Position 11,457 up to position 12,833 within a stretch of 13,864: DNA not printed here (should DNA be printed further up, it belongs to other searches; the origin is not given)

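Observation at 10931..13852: A dehydroquinate-synthase-family enzyme, a LAT-like aminotransferase and an SDR sit inside a glycan cluster: candidate carbocyclic or amino-modified sugar module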

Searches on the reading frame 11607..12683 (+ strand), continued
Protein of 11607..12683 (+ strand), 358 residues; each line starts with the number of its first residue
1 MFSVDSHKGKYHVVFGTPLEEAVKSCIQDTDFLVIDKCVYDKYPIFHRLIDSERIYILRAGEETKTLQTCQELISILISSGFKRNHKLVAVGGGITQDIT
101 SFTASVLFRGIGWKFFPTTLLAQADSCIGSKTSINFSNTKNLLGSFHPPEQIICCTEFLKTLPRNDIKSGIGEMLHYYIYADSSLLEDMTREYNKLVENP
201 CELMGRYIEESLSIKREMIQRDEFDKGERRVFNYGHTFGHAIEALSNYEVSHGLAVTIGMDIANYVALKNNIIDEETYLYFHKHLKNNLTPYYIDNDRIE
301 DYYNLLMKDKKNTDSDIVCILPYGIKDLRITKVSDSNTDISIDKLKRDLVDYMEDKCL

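Call 27: search_protein_families(library=pfam, proteins=[L003:868-1608:+, L003:2079-3425:+, L003:3406-4170:+, L003:4149-4742:+, L003:4739-5455:+, L003:5452-6270:+, L003:6267-7448:+, L003:7441-8286:+, L003:8258-8932:+, L003:8925-9341:+], max_evalue=0.001)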
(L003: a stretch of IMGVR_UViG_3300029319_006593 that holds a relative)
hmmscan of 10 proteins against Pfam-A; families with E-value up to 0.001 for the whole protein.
L003:868-1608:+ (246 aa): 1 family
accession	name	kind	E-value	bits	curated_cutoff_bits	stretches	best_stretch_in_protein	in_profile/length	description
PF08804.16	gp32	-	1.8e-14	54.7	26.8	1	38-219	3-207/208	gp32 DNA binding protein like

L003:2079-3425:+ (448 aa): 3 families
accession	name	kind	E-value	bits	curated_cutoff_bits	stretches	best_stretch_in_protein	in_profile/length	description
PF13692.12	Glyco_trans_1_4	-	6.7e-09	36.6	27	1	247-401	4-137/142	Glycosyl transferases group 1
PF00534.26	Glycos_transf_1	-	8.2e-07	29.2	26.4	1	354-416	107-168/172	Glycosyl transferases group 1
PF13524.12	Glyco_trans_1_2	-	0.00066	20.1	25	0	310-433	27-141/144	Glycosyl transferase-like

L003:3406-4170:+ (254 aa): 0 families

L003:4149-4742:+ (197 aa): 1 family
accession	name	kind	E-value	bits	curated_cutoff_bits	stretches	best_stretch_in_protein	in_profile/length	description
PF01755.23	Glyco_transf_25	-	4.5e-09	36.9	24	1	11-47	3-39/199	Glycosyltransferase family 25 (LPS biosynthesis protein)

L003:4739-5455:+ (238 aa): 1 family
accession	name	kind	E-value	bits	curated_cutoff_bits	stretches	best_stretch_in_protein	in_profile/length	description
PF01531.22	Glyco_transf_11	-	4.2e-36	125.1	23.9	1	62-236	109-295/298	Glycosyl transferase family 11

L003:5452-6270:+ (272 aa): 1 family
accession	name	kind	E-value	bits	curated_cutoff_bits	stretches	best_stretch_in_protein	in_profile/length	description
PF00852.26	Glyco_transf_10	-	4.3e-09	36.7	23.9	1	119-220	2-109/182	Glycosyltransferase family 10 (fucosyltransferase) C-term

L003:6267-7448:+ (393 aa): 2 families
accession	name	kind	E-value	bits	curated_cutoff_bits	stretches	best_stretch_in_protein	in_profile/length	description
PF01041.23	DegT_DnrJ_EryC1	-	2.5e-65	221.5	19.8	1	17-391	9-359/360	DegT/DnrJ/EryC1/StrS aminotransferase family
PF00155.27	Aminotran_1_2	-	4.3e-06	26.6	19.7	1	31-137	41-146/361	Aminotransferase class I and II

L003:7441-8286:+ (281 aa): 1 family
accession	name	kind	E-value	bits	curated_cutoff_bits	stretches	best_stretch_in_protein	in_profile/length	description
PF00777.23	Glyco_transf_29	-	1.1e-06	28.7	23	1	64-118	64-124/272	Glycosyltransferase family 29 (sialyltransferase)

L003:8258-8932:+ (224 aa): 2 families
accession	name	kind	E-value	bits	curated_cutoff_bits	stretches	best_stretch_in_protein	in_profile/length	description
PF02348.25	CTP_transf_3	-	4.5e-23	82.6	22.6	1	4-130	1-127/217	Cytidylyltransferase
PF12804.13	NTP_transf_3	-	3.5e-06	27.7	27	1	17-133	14-126/160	MobA-like NTP transferase domain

L003:8925-9341:+ (138 aa): 4 families
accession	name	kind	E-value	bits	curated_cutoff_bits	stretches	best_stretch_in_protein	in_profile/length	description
PF07883.17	Cupin_2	-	3.4e-17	62.4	27.2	1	61-127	4-69/70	Cupin domain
PF02311.25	AraC_binding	-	7e-08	32.7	21.1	1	64-121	12-68/135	AraC-like ligand binding domain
PF05899.18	Cupin_3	-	2.7e-06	27.4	23.5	1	56-113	8-63/74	EutQ-like cupin domain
PF00190.28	Cupin_1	-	4e-05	23.7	22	1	55-127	33-112/151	Cupin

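Call 28: search_dna_similar(query=window:11607-12683:+, collection=phages, mode=protein, max_rows=30)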
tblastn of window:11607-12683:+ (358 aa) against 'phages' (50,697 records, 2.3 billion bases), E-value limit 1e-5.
Records with a match: 16; places in all: 16; records where one place covers at least 80% of the query: 2.
Best place of each record, by identity: <60% 16.
By first word of the organism name: Listeria 6; Salmonella 3; Bacteriophage 2; Acinetobacter 2; Staphylococcus 1; Enterococcus 1; Escherichia 1.
By host as written in the record: Listeria monocytogenes 6; - 4; Homo sapiens 2; Staphylococcus aureus 1; Enterococcus faecalis 1; Escherichia coli O157:H7 ATCC 43895 1; Salmonella enterica subsp. enterica serovar Kentucky 1.
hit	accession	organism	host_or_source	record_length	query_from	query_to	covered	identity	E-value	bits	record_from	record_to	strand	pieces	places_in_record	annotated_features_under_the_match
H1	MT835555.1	Bacteriophage sp.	human fecal samples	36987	22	351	92%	31.1%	4e-44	168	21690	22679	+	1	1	record has no annotation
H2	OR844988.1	Staphylococcus phage SA 1306 Kay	Staphylococcus aureus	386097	29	346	89%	31.8%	6e-40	155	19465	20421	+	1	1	record has no annotation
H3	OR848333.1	Listeria phage LM 4-14-1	Listeria monocytogenes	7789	55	333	78%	34.8%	8e-44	167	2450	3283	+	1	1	record has no annotation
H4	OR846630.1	Enterococcus phage Efs 1-1-1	Enterococcus faecalis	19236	60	330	76%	34.4%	2e-38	151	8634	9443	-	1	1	record has no annotation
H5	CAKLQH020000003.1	Acinetobacter phage MD-2021a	not known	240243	57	332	77%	31.0%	2e-38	151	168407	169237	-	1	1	aroB: 3-dehydroquinate synthase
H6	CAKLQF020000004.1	Acinetobacter phage MD-2021a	not known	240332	57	332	77%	31.0%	2e-38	151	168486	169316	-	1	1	aroB: 3-dehydroquinate synthase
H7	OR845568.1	Escherichia phage ECO95 1-6-1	Escherichia coli O157:H7 ATCC 43895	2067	57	325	75%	31.4%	1e-34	139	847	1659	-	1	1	record has no annotation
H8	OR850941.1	Salmonella phage S.Kent 1-2-1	Salmonella enterica subsp. enterica ...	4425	57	325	75%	31.4%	2e-34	139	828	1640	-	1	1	record has no annotation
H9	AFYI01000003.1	Salmonella enterica subsp. enterica serovar Infantis str. ...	Homo sapiens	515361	57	325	75%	31.4%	2e-34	139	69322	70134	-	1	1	3-dehydroquinate synthase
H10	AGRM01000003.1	Salmonella enterica subsp. houtenae str. ATCC BAA-1581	Homo sapiens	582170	57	325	75%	31.0%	6e-33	135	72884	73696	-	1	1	3-dehydroquinate synthase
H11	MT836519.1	Bacteriophage sp.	human fecal samples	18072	61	318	72%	29.7%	9e-33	135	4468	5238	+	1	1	record has no annotation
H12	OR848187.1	Listeria phage LM 4-14-1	Listeria monocytogenes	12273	56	260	57%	35.9%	8e-34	138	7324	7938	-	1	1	record has no annotation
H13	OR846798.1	Listeria phage LM 4-11-1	Listeria monocytogenes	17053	56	260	57%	35.9%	8e-34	138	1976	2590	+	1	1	record has no annotation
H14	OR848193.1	Listeria phage LM 4-14-1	Listeria monocytogenes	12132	56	260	57%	35.4%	3e-33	136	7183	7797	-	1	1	record has no annotation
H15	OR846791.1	Listeria phage LM 4-11-1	Listeria monocytogenes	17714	56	260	57%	35.4%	3e-33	136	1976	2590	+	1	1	record has no annotation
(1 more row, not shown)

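Call 30: find_related_loci(query=A1, collection=genome_contigs, flank=10000)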
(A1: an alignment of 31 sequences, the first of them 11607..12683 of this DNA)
Query A1 (358 aa) in genome_contigs; peptide patterns used: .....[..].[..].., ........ (x = any residue, [..] = any of these).
599 stretches matched a pattern (row limit reached: there are more); 597 encode a relative of the query (tblastn E <= 1e-3); the best 80 are kept; 80 distinct loci.
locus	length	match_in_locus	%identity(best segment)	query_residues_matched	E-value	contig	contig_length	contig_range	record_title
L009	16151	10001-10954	48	4-321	1e-95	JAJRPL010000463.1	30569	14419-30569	MAG: Bacteroidetes bacterium isolate Dive100_bin1.54 k141_1117337, whole genome shotgun sequence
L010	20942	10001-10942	46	11-324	1e-93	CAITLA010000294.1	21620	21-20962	MAG: uncultured Syntrophaceae bacterium isolate AM-sed-core3-D1_bin-194 genome assembly, contig: bin-194:294/313, whole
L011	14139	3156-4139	45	23-356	8e-93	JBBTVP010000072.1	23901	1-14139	MAG: Patescibacteria group bacterium isolate H51-bin047_1 H51_bin047_1_000000000072, whole genome shotgun sequence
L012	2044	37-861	51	49-324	5e-97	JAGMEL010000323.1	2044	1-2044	MAG: candidate division WOR-3 bacterium isolate RS_18_8 ZL530.bin.8.fa_323, whole genome shotgun sequence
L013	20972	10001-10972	45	2-324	2e-88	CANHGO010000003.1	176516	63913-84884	MAG: Cytophagaceae bacterium isolate RE-26jul17-103 genome assembly, contig: RE-26jul17-C50, whole genome shotgun sequen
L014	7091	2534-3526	43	2-332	1e-87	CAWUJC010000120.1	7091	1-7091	MAG: uncultured bacterium isolate SRR17458613_concoct_15_1705322974 genome assembly, contig: ERZ21854015.255, whole geno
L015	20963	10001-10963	41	4-324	3e-82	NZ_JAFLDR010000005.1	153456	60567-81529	MAG: Sulfuritalea sp. isolate UWPOB_SULF1 gnl_X_HMEKCNED_5, whole genome shotgun sequence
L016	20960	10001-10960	42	2-322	4e-82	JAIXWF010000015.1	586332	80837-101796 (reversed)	MAG: Opitutaceae bacterium isolate D4_MAG_00009 pond_D4_MAG_00009_000000000020, whole genome shotgun sequence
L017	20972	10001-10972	43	1-322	2e-80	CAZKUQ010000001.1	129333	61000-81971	MAG TPA_asm: uncultured Coxiellaceae bacterium isolate SRP011637_co1_113 genome assembly, contig: NODE_14_length_129333_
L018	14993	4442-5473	41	2-352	9e-81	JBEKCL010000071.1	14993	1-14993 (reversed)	MAG: Dehalococcoidia bacterium isolate SPRUCE 159 SPRUCE_159_71, whole genome shotgun sequence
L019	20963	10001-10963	42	4-324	1e-80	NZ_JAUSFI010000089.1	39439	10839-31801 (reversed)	MAG: Undibacterium sp. isolate E14_maxbin.296 E14_k141_1485106, whole genome shotgun sequence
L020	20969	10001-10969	41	2-324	1e-80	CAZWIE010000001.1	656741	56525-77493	MAG TPA_asm: uncultured Bifidobacterium sp. isolate SRP292972_co1_70 genome assembly, contig: NODE_14_length_656741_cov_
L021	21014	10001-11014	43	2-339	1e-80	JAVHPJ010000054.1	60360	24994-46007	MAG: Leptospirales bacterium isolate WB01no18_61_14 NODE_154_length_60360_cov_9.372108, whole genome shotgun sequence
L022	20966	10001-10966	42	4-324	2e-80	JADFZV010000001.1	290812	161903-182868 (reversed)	MAG: Alphaproteobacteria bacterium isolate nKLKbin1 nKLK_bin1_NODE_1_length_290812_cov_7.633831, whole genome shotgun se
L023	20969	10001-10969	41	2-324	2e-79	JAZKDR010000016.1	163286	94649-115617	MAG: Pseudomonadota bacterium isolate DC_HB_01_SPN181219-bin059 DCHB01SPN_B059_0_000000000016, whole genome shotgun sequ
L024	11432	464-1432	40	2-324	2e-79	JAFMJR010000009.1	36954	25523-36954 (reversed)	MAG: Ilumatobacteraceae bacterium isolate DEBay_Sum019D_L_G_52 NODE_678_length_36954_cov_28.950757, whole genome shotgun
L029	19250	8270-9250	41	3-333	1e-76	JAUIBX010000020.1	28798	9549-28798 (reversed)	MAG: Bacteriovoracia bacterium isolate 6_bin.70 NODE_1574_length_28798_cov_0.928255, whole genome shotgun sequence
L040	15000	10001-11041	38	4-355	3e-71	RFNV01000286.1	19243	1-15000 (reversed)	MAG: Proteobacteria bacterium isolate LLD_334 Lanier.contig38655.19243bp, whole genome shotgun sequence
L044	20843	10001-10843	39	28-311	3e-67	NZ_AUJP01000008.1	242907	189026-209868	Butyrivibrio sp. MB2005 G610DRAFT_scaffold00006.6_C, whole genome shotgun sequence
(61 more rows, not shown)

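Call 36: find_encoding_contigs(protein=P0117, flank=10000, max_places=1)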
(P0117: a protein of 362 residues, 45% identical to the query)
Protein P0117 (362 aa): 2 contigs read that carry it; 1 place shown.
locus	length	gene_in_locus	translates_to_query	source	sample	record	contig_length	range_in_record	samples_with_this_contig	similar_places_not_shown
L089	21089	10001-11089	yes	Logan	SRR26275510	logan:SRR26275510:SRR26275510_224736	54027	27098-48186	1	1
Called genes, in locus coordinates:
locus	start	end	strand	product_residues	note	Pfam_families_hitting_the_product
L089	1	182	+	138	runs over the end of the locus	PF01575:MaoC_dehydratas (weak)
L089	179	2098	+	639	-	PF21211:FkbH_N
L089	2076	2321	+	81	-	PF00550:PP-binding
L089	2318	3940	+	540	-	PF04055:Radical_SAM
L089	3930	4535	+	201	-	PF00132:Hexapep (weak), PF14602:Hexapep_2 (weak)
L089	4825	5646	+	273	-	PF02348:CTP_transf_3, PF12804:NTP_transf_3 (faint)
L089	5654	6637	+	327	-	PF13489:Methyltransf_23, PF08241:Methyltransf_11, PF08242:Methyltransf_12, PF13649:Methyltransf_25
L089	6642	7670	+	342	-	PF01408:GFO_IDH_MocA, PF22725:GFO_IDH_MocA_C3, PF02894:GFO_IDH_MocA_C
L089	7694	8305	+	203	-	PF13580:SIS_2, PF01380:SIS (faint)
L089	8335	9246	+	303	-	PF00389:2-Hacid_dh, PF02826:2-Hacid_dh_C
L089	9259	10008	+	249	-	PF00106:adh_short, PF08659:KR, PF13561:adh_short_C2, PF23441:SDR (weak)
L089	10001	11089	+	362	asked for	PF01761:DHQ_synthase, PF24621:DHQS_C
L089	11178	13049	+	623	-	-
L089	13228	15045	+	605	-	PF13522:GATase_6, PF13537:GATase_7, PF00733:Asn_synthase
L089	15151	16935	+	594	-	-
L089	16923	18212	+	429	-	PF13579:Glyco_trans_4_4 (weak), PF13439:Glyco_transf_4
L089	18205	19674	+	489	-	-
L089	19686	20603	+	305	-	PF01073:3Beta_HSD, PF01370:Epimerase, PF04321:RmlD_sub_bind, PF05368:NmrA, PF13460:NAD_binding_10, PF16363:GDP_Man_Dehyd, PF07993:NAD_binding_4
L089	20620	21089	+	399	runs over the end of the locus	PF00534:Glycos_transf_1, PF13692:Glyco_trans_1_4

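Call 37: find_encoding_contigs(protein=P0033, flank=10000, max_places=2)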
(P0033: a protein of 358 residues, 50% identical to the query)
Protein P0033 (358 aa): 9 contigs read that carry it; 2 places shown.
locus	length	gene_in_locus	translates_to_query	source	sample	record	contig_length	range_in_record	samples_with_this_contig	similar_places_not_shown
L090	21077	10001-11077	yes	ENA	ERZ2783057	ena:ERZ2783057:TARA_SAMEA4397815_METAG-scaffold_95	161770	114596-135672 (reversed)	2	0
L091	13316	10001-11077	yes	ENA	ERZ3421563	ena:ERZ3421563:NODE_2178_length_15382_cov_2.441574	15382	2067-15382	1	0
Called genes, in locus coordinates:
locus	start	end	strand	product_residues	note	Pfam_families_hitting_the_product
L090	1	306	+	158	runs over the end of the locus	PF02779:Transket_pyr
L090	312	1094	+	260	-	-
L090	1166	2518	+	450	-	PF01041:DegT_DnrJ_EryC1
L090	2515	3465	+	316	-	PF01073:3Beta_HSD, PF01370:Epimerase, PF02719:Polysacc_synt_2 (weak), PF04321:RmlD_sub_bind, PF16363:GDP_Man_Dehyd, PF07993:NAD_binding_4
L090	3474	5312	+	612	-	PF02310:B12-binding, PF04055:Radical_SAM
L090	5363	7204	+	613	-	PF02310:B12-binding, PF04055:Radical_SAM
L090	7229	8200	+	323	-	PF00777:Glyco_transf_29 (weak)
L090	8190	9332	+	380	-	PF02348:CTP_transf_3, PF00190:Cupin_1 (weak), PF02311:AraC_binding, PF07883:Cupin_2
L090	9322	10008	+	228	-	PF00106:adh_short (weak), PF04321:RmlD_sub_bind (faint), PF00106:adh_short, PF13561:adh_short_C2, PF23441:SDR (weak)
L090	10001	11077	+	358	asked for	PF01761:DHQ_synthase, PF24621:DHQS_C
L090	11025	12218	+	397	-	PF00202:Aminotran_3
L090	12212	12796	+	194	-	PF13580:SIS_2 (weak)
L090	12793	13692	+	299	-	PF01370:Epimerase, PF16363:GDP_Man_Dehyd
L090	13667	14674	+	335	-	PF04321:RmlD_sub_bind (weak), PF01370:Epimerase, PF16363:GDP_Man_Dehyd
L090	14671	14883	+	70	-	-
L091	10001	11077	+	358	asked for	PF01761:DHQ_synthase, PF24621:DHQS_C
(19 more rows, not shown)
